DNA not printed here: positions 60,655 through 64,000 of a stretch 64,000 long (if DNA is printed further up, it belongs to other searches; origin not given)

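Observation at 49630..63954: Tightly coupled module: kinase-like sensor -> giant repeat protein -> LCP ligase, with no response regulator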

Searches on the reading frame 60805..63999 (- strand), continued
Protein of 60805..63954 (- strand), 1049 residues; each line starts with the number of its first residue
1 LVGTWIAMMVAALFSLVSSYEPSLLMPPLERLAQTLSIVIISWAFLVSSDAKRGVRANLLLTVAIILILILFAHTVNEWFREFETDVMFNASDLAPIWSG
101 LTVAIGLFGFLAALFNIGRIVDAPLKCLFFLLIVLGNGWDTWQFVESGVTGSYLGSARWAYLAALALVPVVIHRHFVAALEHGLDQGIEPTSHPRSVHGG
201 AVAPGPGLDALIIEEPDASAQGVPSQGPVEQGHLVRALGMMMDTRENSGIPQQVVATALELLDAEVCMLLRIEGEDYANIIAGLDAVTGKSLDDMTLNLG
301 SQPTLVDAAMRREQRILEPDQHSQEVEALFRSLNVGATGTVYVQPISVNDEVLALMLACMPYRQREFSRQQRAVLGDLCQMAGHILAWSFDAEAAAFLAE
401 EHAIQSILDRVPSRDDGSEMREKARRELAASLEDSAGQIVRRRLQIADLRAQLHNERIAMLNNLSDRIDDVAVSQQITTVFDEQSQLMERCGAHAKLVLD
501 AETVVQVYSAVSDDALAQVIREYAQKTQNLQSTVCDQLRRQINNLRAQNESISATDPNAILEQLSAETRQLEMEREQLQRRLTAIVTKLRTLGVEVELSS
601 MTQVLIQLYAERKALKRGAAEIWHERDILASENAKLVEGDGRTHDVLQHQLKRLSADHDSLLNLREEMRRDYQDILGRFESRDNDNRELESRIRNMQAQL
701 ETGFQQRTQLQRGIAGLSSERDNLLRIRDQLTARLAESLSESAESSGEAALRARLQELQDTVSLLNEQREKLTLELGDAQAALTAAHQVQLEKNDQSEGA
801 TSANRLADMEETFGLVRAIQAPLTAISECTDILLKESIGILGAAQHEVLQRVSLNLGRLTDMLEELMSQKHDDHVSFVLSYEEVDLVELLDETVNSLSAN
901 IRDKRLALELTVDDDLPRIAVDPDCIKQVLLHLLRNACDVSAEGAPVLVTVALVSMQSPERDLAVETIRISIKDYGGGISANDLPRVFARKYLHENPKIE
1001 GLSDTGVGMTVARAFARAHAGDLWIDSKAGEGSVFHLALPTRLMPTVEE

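Call 71: predict_structure(alignment_id=A5)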
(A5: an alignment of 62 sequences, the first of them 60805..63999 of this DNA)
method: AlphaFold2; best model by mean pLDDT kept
length: 1064 residues; sequences in the alignment: 62
mean_pLDDT: 74.3   pTM: 0.33
mean pLDDT of the five models: 74.3, 73.2, 71.2, 70.3, 69.7
residues with pLDDT >= 90: 83; 70-90: 655; 50-70: 200; < 50: 126
segments of 3 or more residues with pLDDT < 50: 202-244, 745-764, 801-828, 851-856, 883-895, 1059-1064
pLDDT, mean of each block of 10 residues (from residue 1): 67 86 83 70 85 89 65 84 89 73 74 88 89 79 91 84 61 85 85 66 37 29 31 31 56 81 80 88 85 88 82 85 87 86 86 88 85 88 86 89 84 79 68 82 86 89 91 85 73 87 89 86 80 88 90 89 80 82 89 91 79 66 84 84 80 58 72 81 82 81 78 71 63 61 45 33 50 68 69 54 42 38 46 57 57 50 67 64 43 52 85 84 83 77 88 86 86 59 87 82 66 74 78 80 83 70 32
secondary structure, 60 per line:
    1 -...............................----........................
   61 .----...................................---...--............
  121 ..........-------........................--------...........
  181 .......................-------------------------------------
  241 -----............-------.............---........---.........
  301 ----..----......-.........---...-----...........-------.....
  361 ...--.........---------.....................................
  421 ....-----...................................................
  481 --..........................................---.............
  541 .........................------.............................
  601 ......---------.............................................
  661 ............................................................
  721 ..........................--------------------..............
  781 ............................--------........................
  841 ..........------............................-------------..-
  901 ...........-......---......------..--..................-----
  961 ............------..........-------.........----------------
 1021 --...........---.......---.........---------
elements in order (helices of 4 or more, strands of 3 or more residues): H2-32 H37-61 H66-100 H109-130 H138-161 H170-203 H246-257 H265-277 E281-288 E292-300 E311-313 H318-326 E330-332 H338-348 E356-363 E366-374 H384-424 H430-480 H483-524 H528-565 H572-606 H616-746 H767-808 H817-850 H857-884 H901-911 H913-918 E922-927 H938-955 E961-972 E979-988 H996-1004 H1023-1033 E1037-1043 E1047-1055
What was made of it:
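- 60805..63999 (-): Histidine-kinase-like pseudokinase gene. It is 5'-truncated by the window end; 1064 codons are visible. The architecture is 7TM, GAF, a long helix, a DHp-like segment and HATPase_c. AF2 model with pLDDT 74: call 71.
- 63391..63999 (-): Membrane domain. Six TM helices are visible and a seventh lies beyond the window. Invariant motifs are PPLERL, FNAS, DAPLK and GNGWD. Helices 2-203 in the AF2 model: call 71.
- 62875..63264 (-): GAF domain (fragment residues 246-375). Alpha/beta fold with pLDDT 80-88: call 71.
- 61348..62850 (-): Nearly continuous helical (coiled-coil-like) region of about 500 residues, including the DHp-like segment. DSSP helices 384-884: call 71.
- The AF2 model shows TM helices, GAF, a 500-residue helix and the CA domain (call 71).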
